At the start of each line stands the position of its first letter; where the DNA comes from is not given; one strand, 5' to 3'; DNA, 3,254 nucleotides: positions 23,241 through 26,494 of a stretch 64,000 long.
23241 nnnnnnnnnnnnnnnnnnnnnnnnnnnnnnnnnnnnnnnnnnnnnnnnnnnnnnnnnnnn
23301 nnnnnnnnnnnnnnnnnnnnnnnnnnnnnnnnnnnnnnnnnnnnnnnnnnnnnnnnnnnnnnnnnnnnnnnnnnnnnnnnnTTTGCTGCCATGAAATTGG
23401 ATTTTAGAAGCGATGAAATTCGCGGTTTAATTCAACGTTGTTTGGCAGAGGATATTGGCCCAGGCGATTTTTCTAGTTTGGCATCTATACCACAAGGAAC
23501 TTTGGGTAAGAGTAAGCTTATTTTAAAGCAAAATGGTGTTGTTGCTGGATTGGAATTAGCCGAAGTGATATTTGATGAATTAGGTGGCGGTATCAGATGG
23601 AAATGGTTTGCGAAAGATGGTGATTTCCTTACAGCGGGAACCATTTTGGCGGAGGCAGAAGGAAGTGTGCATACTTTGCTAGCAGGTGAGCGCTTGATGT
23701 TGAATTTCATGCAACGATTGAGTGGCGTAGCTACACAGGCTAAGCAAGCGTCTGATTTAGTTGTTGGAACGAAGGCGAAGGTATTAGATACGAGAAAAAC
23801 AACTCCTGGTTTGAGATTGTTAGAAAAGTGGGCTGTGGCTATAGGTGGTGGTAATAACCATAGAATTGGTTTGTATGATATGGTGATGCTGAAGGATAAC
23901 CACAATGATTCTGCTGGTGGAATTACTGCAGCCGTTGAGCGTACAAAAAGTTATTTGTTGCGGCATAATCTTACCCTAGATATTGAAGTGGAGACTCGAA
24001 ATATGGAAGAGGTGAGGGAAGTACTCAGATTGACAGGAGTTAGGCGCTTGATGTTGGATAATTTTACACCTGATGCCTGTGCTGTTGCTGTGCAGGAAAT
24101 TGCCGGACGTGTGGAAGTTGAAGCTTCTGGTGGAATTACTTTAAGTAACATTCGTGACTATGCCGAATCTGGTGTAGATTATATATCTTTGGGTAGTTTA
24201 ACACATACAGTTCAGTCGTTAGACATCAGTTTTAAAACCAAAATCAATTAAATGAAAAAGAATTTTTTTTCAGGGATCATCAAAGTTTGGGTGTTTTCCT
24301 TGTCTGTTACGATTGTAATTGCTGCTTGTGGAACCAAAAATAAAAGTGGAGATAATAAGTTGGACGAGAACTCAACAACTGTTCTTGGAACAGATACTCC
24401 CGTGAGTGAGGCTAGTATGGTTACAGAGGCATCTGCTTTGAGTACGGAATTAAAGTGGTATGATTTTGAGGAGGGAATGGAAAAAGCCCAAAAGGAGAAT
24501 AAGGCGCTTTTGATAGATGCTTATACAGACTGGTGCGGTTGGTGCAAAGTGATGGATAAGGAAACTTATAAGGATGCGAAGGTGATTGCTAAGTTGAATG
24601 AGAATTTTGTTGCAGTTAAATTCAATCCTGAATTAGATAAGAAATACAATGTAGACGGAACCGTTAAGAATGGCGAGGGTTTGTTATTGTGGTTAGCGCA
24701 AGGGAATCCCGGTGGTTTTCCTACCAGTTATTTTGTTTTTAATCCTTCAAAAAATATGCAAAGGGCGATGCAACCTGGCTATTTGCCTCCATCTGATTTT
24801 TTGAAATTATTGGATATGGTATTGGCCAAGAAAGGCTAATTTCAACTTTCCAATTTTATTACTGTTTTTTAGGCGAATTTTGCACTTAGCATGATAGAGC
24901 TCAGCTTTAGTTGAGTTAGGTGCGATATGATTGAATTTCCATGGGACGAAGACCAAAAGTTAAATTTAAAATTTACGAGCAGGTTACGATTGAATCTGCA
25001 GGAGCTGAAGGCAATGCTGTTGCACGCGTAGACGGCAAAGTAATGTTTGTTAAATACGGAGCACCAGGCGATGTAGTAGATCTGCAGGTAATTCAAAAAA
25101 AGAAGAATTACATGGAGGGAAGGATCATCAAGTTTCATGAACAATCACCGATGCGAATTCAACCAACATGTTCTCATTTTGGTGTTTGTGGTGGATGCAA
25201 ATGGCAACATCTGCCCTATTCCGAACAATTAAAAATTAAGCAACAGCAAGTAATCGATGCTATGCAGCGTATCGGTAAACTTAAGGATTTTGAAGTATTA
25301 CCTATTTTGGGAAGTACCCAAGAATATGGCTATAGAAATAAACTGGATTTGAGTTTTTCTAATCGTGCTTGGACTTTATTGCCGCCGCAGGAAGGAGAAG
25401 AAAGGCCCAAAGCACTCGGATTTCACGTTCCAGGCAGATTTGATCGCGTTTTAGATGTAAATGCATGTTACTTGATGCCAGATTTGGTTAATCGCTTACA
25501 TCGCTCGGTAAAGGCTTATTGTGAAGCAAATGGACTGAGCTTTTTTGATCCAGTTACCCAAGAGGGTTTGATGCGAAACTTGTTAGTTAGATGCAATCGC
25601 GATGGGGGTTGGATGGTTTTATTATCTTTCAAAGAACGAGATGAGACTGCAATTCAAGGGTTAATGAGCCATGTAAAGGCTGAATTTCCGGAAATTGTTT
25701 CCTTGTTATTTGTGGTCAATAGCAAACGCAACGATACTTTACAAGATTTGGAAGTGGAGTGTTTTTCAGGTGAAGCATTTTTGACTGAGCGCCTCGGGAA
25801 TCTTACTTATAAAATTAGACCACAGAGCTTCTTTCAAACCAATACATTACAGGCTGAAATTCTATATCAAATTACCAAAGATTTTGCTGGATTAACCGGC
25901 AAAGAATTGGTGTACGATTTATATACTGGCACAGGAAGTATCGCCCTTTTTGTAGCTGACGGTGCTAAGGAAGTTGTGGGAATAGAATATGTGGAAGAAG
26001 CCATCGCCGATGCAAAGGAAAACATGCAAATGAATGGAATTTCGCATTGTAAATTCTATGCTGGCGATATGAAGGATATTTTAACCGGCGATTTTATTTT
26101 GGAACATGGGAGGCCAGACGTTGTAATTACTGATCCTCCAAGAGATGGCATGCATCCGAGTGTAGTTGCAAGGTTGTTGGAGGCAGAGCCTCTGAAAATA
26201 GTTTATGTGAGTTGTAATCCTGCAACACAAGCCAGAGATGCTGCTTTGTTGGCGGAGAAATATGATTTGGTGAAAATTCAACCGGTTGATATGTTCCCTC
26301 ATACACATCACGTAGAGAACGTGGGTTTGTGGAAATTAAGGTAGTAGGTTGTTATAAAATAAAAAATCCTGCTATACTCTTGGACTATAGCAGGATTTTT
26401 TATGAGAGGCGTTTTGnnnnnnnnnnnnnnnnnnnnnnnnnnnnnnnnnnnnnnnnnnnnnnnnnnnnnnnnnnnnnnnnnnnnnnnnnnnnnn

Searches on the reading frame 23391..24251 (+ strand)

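Call 3: search_protein_families(library=pfam, proteins=[window:23391-24251:+], max_evalue=0.01)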
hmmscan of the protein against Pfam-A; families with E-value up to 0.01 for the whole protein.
window:23391-24251:+ (286 aa): 2 families
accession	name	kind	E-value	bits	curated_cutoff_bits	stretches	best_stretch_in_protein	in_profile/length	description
PF01729.25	QRPTase_C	-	9.5e-55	185.3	23.1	1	113-282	1-169/169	Quinolinate phosphoribosyl transferase, C-terminal domain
PF02749.22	QRPTase_N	-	3.6e-17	62.8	27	1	27-111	2-82/82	Quinolinate phosphoribosyl transferase, N-terminal domain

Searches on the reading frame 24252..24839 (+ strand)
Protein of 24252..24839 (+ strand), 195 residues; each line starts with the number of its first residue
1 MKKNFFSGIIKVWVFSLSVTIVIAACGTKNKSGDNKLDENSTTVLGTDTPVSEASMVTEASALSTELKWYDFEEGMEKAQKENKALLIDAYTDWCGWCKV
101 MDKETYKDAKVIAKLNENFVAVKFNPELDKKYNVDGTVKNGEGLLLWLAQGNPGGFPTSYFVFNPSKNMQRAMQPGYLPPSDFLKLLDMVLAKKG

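Call 3: search_protein_families(library=pfam, proteins=[window:24252-24839:+], max_evalue=0.01)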
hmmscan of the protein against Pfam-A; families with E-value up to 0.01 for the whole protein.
window:24252-24839:+ (195 aa): 4 families
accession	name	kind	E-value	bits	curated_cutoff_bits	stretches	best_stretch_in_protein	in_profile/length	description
PF03190.21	Thioredox_DsbH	-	7.7e-16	58.9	27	1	65-164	18-111/163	Protein of unknown function, DUF255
PF13899.12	Thioredoxin_7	-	1.4e-11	44.8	27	1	69-126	2-60/83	Thioredoxin-like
PF13098.12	Thioredoxin_2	-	1.1e-08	35.8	27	1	79-187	1-104/104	Thioredoxin-like domain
PF00085.26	Thioredoxin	-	4.9e-06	26.9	23.5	1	78-136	13-72/103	Thioredoxin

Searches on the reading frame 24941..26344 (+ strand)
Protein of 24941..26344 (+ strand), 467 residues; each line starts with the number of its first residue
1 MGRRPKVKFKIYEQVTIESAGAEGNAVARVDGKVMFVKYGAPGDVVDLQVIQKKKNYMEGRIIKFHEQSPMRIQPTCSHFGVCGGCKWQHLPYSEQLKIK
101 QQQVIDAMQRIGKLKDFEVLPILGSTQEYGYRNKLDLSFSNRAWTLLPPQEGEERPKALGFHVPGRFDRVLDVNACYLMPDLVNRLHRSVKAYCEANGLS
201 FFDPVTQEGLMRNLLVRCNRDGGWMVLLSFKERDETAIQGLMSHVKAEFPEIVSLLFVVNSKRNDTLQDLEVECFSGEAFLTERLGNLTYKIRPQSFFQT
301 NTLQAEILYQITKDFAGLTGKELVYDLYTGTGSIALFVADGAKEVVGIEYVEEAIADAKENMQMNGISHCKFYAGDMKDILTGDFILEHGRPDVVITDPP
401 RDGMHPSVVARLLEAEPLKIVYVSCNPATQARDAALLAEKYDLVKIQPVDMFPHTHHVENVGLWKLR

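Call 3: search_protein_families(library=pfam, proteins=[window:24941-26344:+], max_evalue=0.01)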
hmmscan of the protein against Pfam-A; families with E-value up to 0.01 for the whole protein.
window:24941-26344:+ (467 aa): 11 families
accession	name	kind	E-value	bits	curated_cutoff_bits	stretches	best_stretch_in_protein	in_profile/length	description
PF05958.17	tRNA_U5-meth_tr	-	4.4e-15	56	23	1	287-460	169-350/357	tRNA (Uracil-5-)-methyltransferase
PF13847.12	Methyltransf_31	-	3.7e-11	43.3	27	1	322-397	5-80/145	Methyltransferase domain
PF01938.26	TRAM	-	1.4e-08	34.9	21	1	14-63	9-61/61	TRAM domain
PF13649.12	Methyltransf_25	-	1.6e-06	29.1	27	1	324-381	1-59/97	Methyltransferase domain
PF05175.20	MTS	-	0.00012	22.3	23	1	323-402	34-110/170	Methyltransferase small domain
PF01135.25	PCMT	-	0.0002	21.6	20.3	1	278-376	31-132/210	Protein-L-isoaspartate(D-aspartate) O-methyltransferase (PCMT)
PF09445.16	Methyltransf_15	-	0.0003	20.8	22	1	323-404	3-84/165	RNA cap guanine-N2 methyltransferase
PF06325.19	PrmA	-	0.0014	18.7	22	1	320-374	161-215/296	Ribosomal protein L11 methyltransferase (PrmA)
PF02475.24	TRM5-TYW2_MTfase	-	0.002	18.5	28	1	321-380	37-99/164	TRM5/TYW2 methyltransferase domain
PF03602.21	Cons_hypoth95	-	0.0026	17.9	24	1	321-403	42-125/182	Conserved hypothetical protein 95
PF08241.18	Methyltransf_11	-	0.0061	17.6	21.2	0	329-380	5-54/95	Methyltransferase domain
